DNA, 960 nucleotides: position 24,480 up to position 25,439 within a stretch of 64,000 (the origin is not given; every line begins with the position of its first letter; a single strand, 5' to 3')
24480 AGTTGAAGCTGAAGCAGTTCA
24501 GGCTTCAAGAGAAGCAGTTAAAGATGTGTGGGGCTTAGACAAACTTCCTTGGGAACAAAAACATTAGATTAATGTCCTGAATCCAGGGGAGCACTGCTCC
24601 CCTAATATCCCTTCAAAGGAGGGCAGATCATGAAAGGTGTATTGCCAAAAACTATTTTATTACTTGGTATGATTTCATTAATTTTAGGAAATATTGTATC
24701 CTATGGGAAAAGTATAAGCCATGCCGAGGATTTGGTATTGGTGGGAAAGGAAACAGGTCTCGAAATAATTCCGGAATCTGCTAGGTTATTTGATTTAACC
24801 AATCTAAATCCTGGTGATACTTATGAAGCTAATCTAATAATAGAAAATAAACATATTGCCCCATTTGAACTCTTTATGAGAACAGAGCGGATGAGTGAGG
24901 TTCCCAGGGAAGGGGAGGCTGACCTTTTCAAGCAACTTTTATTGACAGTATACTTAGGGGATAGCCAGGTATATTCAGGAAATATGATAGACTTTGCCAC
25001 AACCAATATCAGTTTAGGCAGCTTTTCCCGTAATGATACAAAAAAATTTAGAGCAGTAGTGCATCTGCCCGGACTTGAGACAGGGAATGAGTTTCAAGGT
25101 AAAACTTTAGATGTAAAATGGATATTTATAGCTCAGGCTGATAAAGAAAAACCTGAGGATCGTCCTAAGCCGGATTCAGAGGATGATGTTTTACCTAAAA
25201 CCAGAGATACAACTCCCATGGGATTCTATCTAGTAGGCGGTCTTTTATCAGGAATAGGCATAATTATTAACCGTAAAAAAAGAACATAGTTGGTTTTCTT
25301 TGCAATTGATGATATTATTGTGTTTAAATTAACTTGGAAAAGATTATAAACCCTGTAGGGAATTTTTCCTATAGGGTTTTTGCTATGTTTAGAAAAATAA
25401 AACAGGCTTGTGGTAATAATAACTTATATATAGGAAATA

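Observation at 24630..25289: Third TasA-like paralog carries an off-consensus sorting signal (LPKTRD) one nucleotide away from LPKTGD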

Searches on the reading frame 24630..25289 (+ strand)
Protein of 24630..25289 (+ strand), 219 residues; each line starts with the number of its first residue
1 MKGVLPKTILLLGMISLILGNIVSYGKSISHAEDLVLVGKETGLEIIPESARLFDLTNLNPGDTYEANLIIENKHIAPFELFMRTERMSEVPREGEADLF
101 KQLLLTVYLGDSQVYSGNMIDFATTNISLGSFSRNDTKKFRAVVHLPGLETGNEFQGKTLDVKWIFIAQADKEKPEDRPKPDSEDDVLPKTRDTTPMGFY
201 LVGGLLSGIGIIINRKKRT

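Call 3: search_protein_families(library=pfam, proteins=[window:24630-25289:+], max_evalue=0.1)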
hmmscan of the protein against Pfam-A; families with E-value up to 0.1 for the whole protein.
window:24630-25289:+ (219 aa): 1 family
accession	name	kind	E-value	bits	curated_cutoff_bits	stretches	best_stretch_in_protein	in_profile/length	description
PF12389.13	Peptidase_M73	-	0.00021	21.6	22.5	0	151-171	172-192/196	Camelysin metallo-endopeptidase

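Call 4: search_protein_families(library=ncbifam, proteins=[window:24630-25289:+], max_evalue=0.1)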
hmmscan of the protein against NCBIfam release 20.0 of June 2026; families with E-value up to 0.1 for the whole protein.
window:24630-25289:+ (219 aa): 2 families
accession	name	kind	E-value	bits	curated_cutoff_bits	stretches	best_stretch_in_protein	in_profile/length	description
TIGR01167.1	LPXTG_anchor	domain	0.024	15.3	15.9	1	188-218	2-32/34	LPXTG cell wall anchor domain-containing protein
NF053819.1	EF0750_LPXTG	subfamily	0.038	14.5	47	0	173-218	53-103/105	EF2685/EF0750 family sortase-dependent surface protein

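Call 5: find_homologous_proteins(query=window:24630-25286:+, max_evalue=0.001)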
Query window:24630-25286:+ (219 aa): 53 proteins with E <= 0.001 among 236 candidates.
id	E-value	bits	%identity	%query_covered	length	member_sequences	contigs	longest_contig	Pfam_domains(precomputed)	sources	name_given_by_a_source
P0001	6.7e-138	475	99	100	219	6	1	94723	-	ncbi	ncbi:MAG: LPXTG cell wall anchor domain-containing protein [Caldicoprobacterales bacterium]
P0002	5.8e-116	403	83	99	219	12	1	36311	-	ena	-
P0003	6.3e-84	299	63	91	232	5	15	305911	-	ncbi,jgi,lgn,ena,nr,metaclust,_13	ncbi:MAG: LPXTG cell wall anchor domain-containing protein [Clostridiales bacterium]|jgi:LPXTG-motif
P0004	4.9e-81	289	60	99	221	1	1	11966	PF00746.27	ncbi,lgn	-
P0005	1.4e-79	285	59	91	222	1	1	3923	-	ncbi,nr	ncbi:MAG TPA: LPXTG cell wall anchor domain-containing protein [Clostridia bacterium]|nr:LPXTG cell 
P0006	8.5e-76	272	58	89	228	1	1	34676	-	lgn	-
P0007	7.6e-72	259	74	71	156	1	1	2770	-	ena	-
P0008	2.3e-70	254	63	79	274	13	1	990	-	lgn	-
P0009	7.1e-70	253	64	78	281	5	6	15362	-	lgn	-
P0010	1.2e-69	252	72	73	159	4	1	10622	-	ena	-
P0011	3.8e-68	247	56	89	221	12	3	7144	PF12389.14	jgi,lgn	jgi:LPXTG-motif cell wall-anchored protein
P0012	1.2e-67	246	62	81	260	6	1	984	PF12389.14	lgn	-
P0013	4.4e-66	240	59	79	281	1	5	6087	PF12389.14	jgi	jgi:LPXTG-motif cell wall-anchored protein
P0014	8.7e-65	236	63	78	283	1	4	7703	-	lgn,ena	-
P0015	2.1e-62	228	58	79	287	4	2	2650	PF00746.27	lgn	-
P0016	9.2e-62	226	53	90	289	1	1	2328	PF12389.14,PF00746.27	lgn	-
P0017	2.1e-61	225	59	78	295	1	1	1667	PF12389.14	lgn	-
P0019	8.2e-60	220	58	80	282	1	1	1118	PF12389.14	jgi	jgi:LPXTG-motif cell wall-anchored protein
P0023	3.7e-58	215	58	78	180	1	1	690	PF12389.14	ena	-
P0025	7.8e-57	210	53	79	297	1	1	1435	PF12389.14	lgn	-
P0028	1.2e-55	206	55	84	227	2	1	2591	PF12389.14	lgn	-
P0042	3.1e-50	189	57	74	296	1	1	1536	PF12389.14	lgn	-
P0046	1.9e-48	183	48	84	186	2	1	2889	PF12389.14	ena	-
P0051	2.8e-41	159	47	72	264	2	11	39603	PF12389.14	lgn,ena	-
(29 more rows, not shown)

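Call 10: find_encoding_contigs(protein=P0002, flank=10000, max_places=3)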
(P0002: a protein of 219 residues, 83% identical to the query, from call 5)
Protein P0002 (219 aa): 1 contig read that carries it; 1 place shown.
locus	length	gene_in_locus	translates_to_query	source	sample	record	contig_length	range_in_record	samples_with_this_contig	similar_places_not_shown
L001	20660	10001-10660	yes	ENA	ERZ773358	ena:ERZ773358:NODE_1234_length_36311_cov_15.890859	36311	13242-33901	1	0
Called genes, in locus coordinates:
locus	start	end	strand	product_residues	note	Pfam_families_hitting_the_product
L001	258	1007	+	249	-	-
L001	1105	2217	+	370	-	PF17231:DUF5305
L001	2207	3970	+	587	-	PF07730:HisKA_3, PF02518:HATPase_c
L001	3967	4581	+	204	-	PF00072:Response_reg, PF04545:Sigma70_r4 (faint), PF08281:Sigma70_r4_2 (weak), PF00196:GerE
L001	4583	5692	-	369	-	PF10502:Peptidase_S26 (weak)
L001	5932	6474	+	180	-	-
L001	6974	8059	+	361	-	-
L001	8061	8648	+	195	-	-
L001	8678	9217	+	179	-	-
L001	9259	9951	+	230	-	PF12389:Peptidase_M73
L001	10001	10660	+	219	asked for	-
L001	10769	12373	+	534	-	PF00270:DEAD, PF04851:ResIII (faint), PF00271:Helicase_C, PF25399:DeaD_dimer, PF03880:DbpA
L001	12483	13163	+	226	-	PF04002:RadC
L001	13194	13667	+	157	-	PF01625:PMSR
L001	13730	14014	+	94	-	-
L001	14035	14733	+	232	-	PF00849:PseudoU_synth_2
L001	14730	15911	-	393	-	PF00155:Aminotran_1_2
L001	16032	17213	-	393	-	PF00389:2-Hacid_dh, PF02826:2-Hacid_dh_C, PF03446:NAD_binding_2 (weak)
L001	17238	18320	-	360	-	PF00266:Aminotran_5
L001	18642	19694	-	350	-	PF02030:Lipoprotein_8 (weak), PF01547:SBP_bac_1, PF13531:SBP_bac_11, PF13416:SBP_bac_8, PF13343:SBP_bac_6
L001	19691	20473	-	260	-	PF00528:BPD_transp_1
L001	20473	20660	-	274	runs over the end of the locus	PF00528:BPD_transp_1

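Call 11: find_encoding_contigs(protein=P0003, flank=10000, max_places=4)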
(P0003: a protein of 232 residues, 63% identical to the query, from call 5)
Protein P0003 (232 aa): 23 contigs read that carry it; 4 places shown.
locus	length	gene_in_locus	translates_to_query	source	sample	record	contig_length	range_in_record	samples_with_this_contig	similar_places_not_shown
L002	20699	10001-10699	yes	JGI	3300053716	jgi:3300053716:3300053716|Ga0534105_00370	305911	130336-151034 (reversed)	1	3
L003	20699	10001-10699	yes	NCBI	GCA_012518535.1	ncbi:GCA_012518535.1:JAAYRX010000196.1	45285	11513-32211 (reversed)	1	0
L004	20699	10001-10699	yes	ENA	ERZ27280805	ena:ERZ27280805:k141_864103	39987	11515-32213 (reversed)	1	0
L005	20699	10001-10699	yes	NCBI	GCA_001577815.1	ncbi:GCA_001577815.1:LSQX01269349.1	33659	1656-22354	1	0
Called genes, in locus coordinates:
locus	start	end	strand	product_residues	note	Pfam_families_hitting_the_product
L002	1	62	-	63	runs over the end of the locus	-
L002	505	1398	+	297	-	PF00165:HTH_AraC (faint), PF12833:HTH_18, PF06445:GyrI-like, PF14526:Cass2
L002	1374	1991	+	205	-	PF14512:TM1586_NiRdase (faint), PF00881:Nitroreductase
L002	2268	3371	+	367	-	PF02615:Ldh_2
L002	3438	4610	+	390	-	PF00390:malic, PF00208:ELFV_dehydrog (weak), PF03949:Malic_M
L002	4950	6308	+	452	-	PF07730:HisKA_3, PF02518:HATPase_c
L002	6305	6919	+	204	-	PF00072:Response_reg, PF00196:GerE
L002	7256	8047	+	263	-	-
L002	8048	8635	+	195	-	-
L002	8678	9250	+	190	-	-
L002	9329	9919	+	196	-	PF12389:Peptidase_M73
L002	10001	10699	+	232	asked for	-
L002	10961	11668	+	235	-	PF04002:RadC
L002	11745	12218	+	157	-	PF01625:PMSR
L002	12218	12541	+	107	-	-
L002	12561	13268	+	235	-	PF00849:PseudoU_synth_2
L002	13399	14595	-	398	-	PF00389:2-Hacid_dh, PF02826:2-Hacid_dh_C, PF03446:NAD_binding_2 (weak)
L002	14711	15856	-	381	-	PF00266:Aminotran_5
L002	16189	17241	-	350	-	PF02030:Lipoprotein_8, PF01547:SBP_bac_1, PF13531:SBP_bac_11, PF13416:SBP_bac_8, PF13343:SBP_bac_6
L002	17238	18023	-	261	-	PF00528:BPD_transp_1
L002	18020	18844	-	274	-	PF00528:BPD_transp_1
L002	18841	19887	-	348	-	PF00005:ABC_tran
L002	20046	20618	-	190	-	PF01381:HTH_3, PF12844:HTH_19, PF13560:HTH_31, PF02311:AraC_binding (weak), PF07883:Cupin_2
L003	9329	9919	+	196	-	PF12389:Peptidase_M73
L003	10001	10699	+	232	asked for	-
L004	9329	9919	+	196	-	PF12389:Peptidase_M73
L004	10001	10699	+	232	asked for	-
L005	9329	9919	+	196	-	PF12389:Peptidase_M73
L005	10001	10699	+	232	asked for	-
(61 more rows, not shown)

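Call 16: search_solved_structures(query=A1, max_evalue=1, show_alignments=2)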
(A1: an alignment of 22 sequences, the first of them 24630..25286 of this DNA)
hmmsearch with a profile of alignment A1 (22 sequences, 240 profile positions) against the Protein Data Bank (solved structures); distinct sequences matched with E-value up to 1: 1.
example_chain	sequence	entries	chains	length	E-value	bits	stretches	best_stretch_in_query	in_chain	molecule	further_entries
4in3_B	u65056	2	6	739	0.67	12.2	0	100-149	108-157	Protein BCH1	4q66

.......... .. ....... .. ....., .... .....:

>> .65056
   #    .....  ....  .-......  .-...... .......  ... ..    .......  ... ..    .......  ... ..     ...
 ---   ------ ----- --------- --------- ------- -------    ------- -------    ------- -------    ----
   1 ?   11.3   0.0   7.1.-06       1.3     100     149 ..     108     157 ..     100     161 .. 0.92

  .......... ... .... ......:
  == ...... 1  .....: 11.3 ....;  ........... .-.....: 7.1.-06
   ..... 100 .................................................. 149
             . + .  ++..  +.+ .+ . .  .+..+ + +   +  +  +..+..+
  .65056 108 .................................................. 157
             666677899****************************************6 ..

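Call 20: find_related_loci(query=A1, collection=genome_contigs, flank=10000)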
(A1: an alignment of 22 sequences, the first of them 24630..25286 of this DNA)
Query A1 (219 aa) in genome_contigs; peptide patterns used: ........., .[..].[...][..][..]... (x = any residue, [..] = any of these).
127 stretches matched a pattern; 51 encode a relative of the query (tblastn E <= 1e-3); 51 distinct loci.
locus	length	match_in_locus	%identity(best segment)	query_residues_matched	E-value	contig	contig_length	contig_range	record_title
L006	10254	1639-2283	84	1-215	1e-123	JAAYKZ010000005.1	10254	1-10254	MAG: Clostridiales bacterium isolate AS15tlH2ME_109 1518_AS15, whole genome shotgun sequence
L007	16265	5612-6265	68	1-218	5e-98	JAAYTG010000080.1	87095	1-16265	MAG: Clostridiales bacterium isolate AS23ysBPME_90 59007_AS23, whole genome shotgun sequence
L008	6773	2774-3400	60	3-211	2e-78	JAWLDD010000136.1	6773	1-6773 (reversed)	MAG: Candidatus Atribacteria bacterium isolate 15dZY3.bin.88 NODE_11004_length_6773_cov_3.085856, whole genome shotgun s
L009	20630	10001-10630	63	1-200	1e-73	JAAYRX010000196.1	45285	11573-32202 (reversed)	MAG: Clostridiales bacterium isolate AS23ysBPME_258 194952_AS23, whole genome shotgun sequence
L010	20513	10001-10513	64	1-171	2e-71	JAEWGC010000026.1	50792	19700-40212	MAG: Bacillota bacterium isolate OH_PBlB_208 k127_490232, whole genome shotgun sequence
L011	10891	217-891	49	1-216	9e-64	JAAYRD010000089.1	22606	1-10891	MAG: Tissierellia bacterium isolate AS23ysBPME_162 72883_AS23, whole genome shotgun sequence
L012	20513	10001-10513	59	1-171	2e-63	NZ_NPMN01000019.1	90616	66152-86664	Tissierella sp. P1 contig00019, whole genome shotgun sequence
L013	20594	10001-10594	56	5-200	4e-62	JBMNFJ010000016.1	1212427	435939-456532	MAG: Caldicoprobacterales bacterium isolate SBF912LR0HQ0095 contig_9667, whole genome shotgun sequence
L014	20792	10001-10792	42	1-217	1e-58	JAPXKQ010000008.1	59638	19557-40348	MAG: Tissierellaceae bacterium isolate binned_ad_5.115 NODE_473_length_59638_cov_3.404480, whole genome shotgun sequence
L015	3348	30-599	47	1-188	3e-57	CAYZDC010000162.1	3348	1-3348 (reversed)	MAG TPA_asm: uncultured Tissierellaceae bacterium isolate SRP294416_co2_588 genome assembly, contig: NODE_62342_length_3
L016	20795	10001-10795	38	1-217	5e-57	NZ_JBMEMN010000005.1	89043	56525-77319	Gudongella sp. DL1XJH-153 NODE_5_length_89043_cov_218.796383, whole genome shotgun sequence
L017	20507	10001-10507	51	1-169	6e-56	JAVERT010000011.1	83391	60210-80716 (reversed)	MAG: Gudongella sp. isolate BF1_27 scaffold_472_c1_biofilm_2017, whole genome shotgun sequence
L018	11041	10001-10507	50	1-169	5e-55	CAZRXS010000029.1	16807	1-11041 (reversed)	MAG TPA_asm: uncultured Gudongella sp. isolate binchicken_co59_173 genome assembly, contig: NODE_7532_length_16807_cov_5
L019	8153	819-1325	51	1-169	2e-54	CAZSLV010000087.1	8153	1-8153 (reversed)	MAG TPA_asm: uncultured Gudongella sp. isolate binchicken_co59_178 genome assembly, contig: NODE_21372_length_8153_cov_1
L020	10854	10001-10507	49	1-169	6e-54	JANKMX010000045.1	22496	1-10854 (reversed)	MAG: Gudongella sp. isolate M17C-05 NODE_45_length_22496_cov_4.174056, whole genome shotgun sequence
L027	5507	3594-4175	46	31-219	1e-46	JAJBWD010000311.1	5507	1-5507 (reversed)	MAG: Bacillota bacterium isolate Bin_C1_11 k141_198972, whole genome shotgun sequence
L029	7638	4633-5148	41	7-170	6e-36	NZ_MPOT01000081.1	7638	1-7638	MAG: Tepidanaerobacter sp. EBM-38 k99_20169, whole genome shotgun sequence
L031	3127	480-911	47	32-169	1e-34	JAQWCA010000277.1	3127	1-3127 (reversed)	MAG: Tepidanaerobacteraceae bacterium isolate STF2_232 NODE_134998_length_3127_cov_2.947667_Sandtown_F2, whole genome sh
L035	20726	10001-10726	32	8-218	2e-30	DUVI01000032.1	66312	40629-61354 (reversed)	MAG TPA_asm: Bacillota bacterium isolate AS08sgBPME_372 158477_AS08, whole genome shotgun sequence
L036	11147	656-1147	37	11-171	2e-30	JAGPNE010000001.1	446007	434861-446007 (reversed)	MAG: Candidatus Fermentithermobacillaceae bacterium isolate Gw_SlDig_bin_271 Gw_SlDig_3_length_446007_cov_97.472336, who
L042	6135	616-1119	37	11-175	3e-24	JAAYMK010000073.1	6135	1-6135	MAG: Bacillota bacterium isolate AS20ysBPTH_186 38594_AS20, whole genome shotgun sequence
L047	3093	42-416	34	53-168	4e-14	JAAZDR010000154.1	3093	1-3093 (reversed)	MAG: Bacillota bacterium isolate AS09scLD_172 217712_AS09, whole genome shotgun sequence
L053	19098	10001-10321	34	77-179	1e-9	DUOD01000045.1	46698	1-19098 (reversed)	MAG TPA_asm: Clostridiales bacterium isolate AS08sgBPME_141 200347_AS08, whole genome shotgun sequence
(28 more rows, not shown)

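Call 24: find_encoding_contigs(protein=P0001, flank=10000, max_places=3)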
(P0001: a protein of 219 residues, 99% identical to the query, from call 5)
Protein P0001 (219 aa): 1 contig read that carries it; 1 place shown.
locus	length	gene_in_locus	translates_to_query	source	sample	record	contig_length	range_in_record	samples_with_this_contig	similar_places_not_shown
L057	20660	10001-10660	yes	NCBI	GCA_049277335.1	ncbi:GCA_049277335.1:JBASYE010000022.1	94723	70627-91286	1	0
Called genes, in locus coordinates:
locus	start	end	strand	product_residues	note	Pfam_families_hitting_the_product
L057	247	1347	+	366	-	PF02615:Ldh_2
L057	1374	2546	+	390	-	PF00390:malic, PF00208:ELFV_dehydrog (weak), PF01262:AlaDh_PNT_C (faint), PF03949:Malic_M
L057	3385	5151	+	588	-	PF07730:HisKA_3, PF02518:HATPase_c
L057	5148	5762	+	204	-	PF00072:Response_reg, PF00196:GerE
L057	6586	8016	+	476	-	-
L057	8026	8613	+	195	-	-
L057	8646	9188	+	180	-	-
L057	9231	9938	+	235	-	PF12389:Peptidase_M73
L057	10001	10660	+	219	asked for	-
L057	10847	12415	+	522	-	PF00270:DEAD, PF00271:Helicase_C, PF25399:DeaD_dimer (weak), PF03880:DbpA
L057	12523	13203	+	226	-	PF04002:RadC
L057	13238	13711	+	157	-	PF01625:PMSR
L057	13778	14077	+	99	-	-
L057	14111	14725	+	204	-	PF07081:DUF1349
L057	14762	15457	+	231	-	PF00849:PseudoU_synth_2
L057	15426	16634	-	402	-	PF00155:Aminotran_1_2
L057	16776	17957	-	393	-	PF00389:2-Hacid_dh, PF02826:2-Hacid_dh_C, PF03446:NAD_binding_2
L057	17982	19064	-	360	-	PF00266:Aminotran_5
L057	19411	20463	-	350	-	PF01547:SBP_bac_1, PF13531:SBP_bac_11, PF13416:SBP_bac_8, PF13343:SBP_bac_6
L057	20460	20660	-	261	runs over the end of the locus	PF00528:BPD_transp_1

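Call 25: search_protein_families(library=ncbifam, proteins=[L027:4220-4891:+, L029:5502-6182:+, L035:10788-11510:+, L036:1459-2106:+, L042:2769-3458:-, L047:2273-2947:-, L053:4612-5400:-], max_evalue=0.001)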
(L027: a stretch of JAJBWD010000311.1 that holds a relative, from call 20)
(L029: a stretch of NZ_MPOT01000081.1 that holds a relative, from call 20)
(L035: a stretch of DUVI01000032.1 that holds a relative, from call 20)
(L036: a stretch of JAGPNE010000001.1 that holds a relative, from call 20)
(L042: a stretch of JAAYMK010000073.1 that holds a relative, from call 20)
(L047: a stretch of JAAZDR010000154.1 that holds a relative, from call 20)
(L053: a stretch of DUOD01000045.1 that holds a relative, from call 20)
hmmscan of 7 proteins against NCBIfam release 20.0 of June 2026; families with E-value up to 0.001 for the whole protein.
L027:4220-4891:+ (224 aa): 6 families
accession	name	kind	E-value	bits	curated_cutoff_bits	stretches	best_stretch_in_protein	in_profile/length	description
NF033745.1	class_C_sortase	subfamily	8.4e-18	64.9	160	1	14-203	4-208/220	class C sortase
TIGR01076.1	sortase_fam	subfamily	1.2e-16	60.8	39.35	1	88-215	1-127/136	sortase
NF033747.1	class_E_sortase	subfamily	1.5e-16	60.9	160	1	13-218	11-208/211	class E sortase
NF058671.1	sortase_SrtD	exception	1.4e-13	51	140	1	43-200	34-169/187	class D sortase, LPxTATN-specific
NF033746.1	class_D_sortase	subfamily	9.8e-12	44.9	165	1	82-202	5-117/135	class D sortase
TIGR03784.1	marine_sortase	equivalog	4.7e-09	36.1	158.25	1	86-200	50-157/174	class GN sortase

L029:5502-6182:+ (227 aa): 8 families
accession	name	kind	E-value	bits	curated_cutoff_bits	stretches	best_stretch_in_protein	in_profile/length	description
NF033745.1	class_C_sortase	subfamily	1.5e-25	90.3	160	1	19-217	2-219/220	class C sortase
NF033747.1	class_E_sortase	subfamily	5.4e-21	75.4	160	1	79-219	63-206/211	class E sortase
NF058671.1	sortase_SrtD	exception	3.2e-20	72.6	140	1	18-202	2-168/187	class D sortase, LPxTATN-specific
TIGR01076.1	sortase_fam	subfamily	1.5e-19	70.2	39.35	1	94-217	1-126/136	sortase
NF033746.1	class_D_sortase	subfamily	1.7e-16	60.3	165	1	91-202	8-114/135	class D sortase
TIGR03784.1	marine_sortase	equivalog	1.9e-13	50.4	158.25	1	86-202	44-156/174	class GN sortase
NF033748.1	class_F_sortase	subfamily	3.5e-05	23.5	166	1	125-203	52-134/155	class F sortase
TIGR03064.1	sortase_srtB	equivalog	6.9e-05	22.3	153.75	0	14-112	5-92/235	class B sortase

L035:10788-11510:+ (241 aa): 7 families
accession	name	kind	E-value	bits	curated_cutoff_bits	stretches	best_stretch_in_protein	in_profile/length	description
NF033745.1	class_C_sortase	subfamily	5.9e-30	104.6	160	1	17-229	2-219/220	class C sortase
NF033747.1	class_E_sortase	subfamily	6.8e-22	78.3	160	1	74-233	45-208/211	class E sortase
TIGR01076.1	sortase_fam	subfamily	1.3e-21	76.9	39.35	1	105-232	1-129/136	sortase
NF033746.1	class_D_sortase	subfamily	3.6e-17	62.4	165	1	103-217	9-120/135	class D sortase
NF058671.1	sortase_SrtD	exception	1.1e-16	61.1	140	1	64-214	44-168/187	class D sortase, LPxTATN-specific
TIGR03784.1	marine_sortase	equivalog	8.9e-15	54.7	158.25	1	107-214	54-156/174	class GN sortase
NF033748.1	class_F_sortase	subfamily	9.3e-05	22.1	166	1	135-202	51-122/155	class F sortase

L036:1459-2106:+ (216 aa): 6 families
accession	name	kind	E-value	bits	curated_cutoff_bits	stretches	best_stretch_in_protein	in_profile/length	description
NF033745.1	class_C_sortase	subfamily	1.1e-21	77.6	160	1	83-207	93-219/220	class C sortase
NF033747.1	class_E_sortase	subfamily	3.1e-20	72.9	160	1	39-208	23-205/211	class E sortase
NF058671.1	sortase_SrtD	exception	2.5e-17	63.2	140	1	20-192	2-168/187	class D sortase, LPxTATN-specific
TIGR01076.1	sortase_fam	subfamily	4e-17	62.3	39.35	1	84-209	1-128/136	sortase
NF033746.1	class_D_sortase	subfamily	3.9e-15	55.9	165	1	79-192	6-114/135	class D sortase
TIGR03784.1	marine_sortase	equivalog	8.3e-09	35.3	158.25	1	104-192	72-156/174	class GN sortase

L042:2769-3458:- (230 aa): 6 families
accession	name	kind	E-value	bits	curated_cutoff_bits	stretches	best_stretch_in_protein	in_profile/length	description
NF033747.1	class_E_sortase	subfamily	7.5e-32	110.9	160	1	22-211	4-206/211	class E sortase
NF058671.1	sortase_SrtD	exception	3.3e-27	95.4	140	1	23-194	2-168/187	class D sortase, LPxTATN-specific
NF033746.1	class_D_sortase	subfamily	6.5e-21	74.6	165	1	88-195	10-115/135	class D sortase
NF033745.1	class_C_sortase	subfamily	6.5e-18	65.3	160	1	88-208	93-218/220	class C sortase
TIGR01076.1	sortase_fam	subfamily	2e-17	63.3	39.35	1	89-209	1-126/136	sortase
TIGR03784.1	marine_sortase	equivalog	1.1e-07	31.6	158.25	1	89-194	52-156/174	class GN sortase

L047:2273-2947:- (225 aa): 6 families
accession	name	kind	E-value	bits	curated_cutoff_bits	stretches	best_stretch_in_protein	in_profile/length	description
NF033747.1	class_E_sortase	subfamily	5.9e-28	98.2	160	1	25-211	4-205/211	class E sortase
NF058671.1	sortase_SrtD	exception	3.3e-25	88.9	140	1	26-195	2-168/187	class D sortase, LPxTATN-specific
NF033746.1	class_D_sortase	subfamily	9.2e-20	70.8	165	1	90-196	11-115/135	class D sortase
TIGR01076.1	sortase_fam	subfamily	1.3e-15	57.4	39.35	1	90-214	1-130/136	sortase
NF033745.1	class_C_sortase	subfamily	1.9e-14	54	160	1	89-209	93-218/220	class C sortase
TIGR03784.1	marine_sortase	equivalog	9.6e-06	25.3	158.25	1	96-195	58-156/174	class GN sortase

L053:4612-5400:- (263 aa): 7 families
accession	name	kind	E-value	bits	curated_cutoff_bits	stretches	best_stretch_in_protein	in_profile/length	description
NF033745.1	class_C_sortase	subfamily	7.4e-39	133.7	160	1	43-259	2-218/220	class C sortase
NF033747.1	class_E_sortase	subfamily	6.6e-29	101.3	160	1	98-261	34-205/211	class E sortase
NF058671.1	sortase_SrtD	exception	1.1e-28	100.2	140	1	93-259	44-185/187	class D sortase, LPxTATN-specific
TIGR01076.1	sortase_fam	subfamily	2.6e-24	85.6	39.35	1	137-259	1-125/136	sortase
NF033746.1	class_D_sortase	subfamily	3.7e-24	85.1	165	1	133-261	7-133/135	class D sortase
TIGR03784.1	marine_sortase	equivalog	3.9e-17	62.4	158.25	1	139-257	54-172/174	class GN sortase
NF033748.1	class_F_sortase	subfamily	3.5e-06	26.7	166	1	163-247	47-135/155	class F sortase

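Call 26: predict_structure(alignment_id=A1)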
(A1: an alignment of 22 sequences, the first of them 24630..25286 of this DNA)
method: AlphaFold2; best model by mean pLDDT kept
length: 219 residues; sequences in the alignment: 22
mean_pLDDT: 77.6   pTM: 0.61
mean pLDDT of the five models: 77.6, 76.8, 74.1, 72.0, 71.4
residues with pLDDT >= 90: 64; 70-90: 103; 50-70: 27; < 50: 25
segments of 3 or more residues with pLDDT < 50: 26-29, 174-193
pLDDT, mean of each block of 10 residues (from residue 1): 68 74 54 75 84 83 92 86 91 87 93 92 88 92 88 81 91 48 39 57 75 67
secondary structure, 60 per line:
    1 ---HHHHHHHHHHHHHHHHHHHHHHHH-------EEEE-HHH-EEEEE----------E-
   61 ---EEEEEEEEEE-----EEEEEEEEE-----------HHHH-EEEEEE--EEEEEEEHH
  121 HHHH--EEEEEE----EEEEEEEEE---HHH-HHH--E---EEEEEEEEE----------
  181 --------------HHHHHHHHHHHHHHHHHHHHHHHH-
elements in order: H4-27 E35-38 E44-48 E64-73 E79-87 H99-102 E104-109 E112-118 H119-124 E127-132 E137-145 E162-170 H195-218
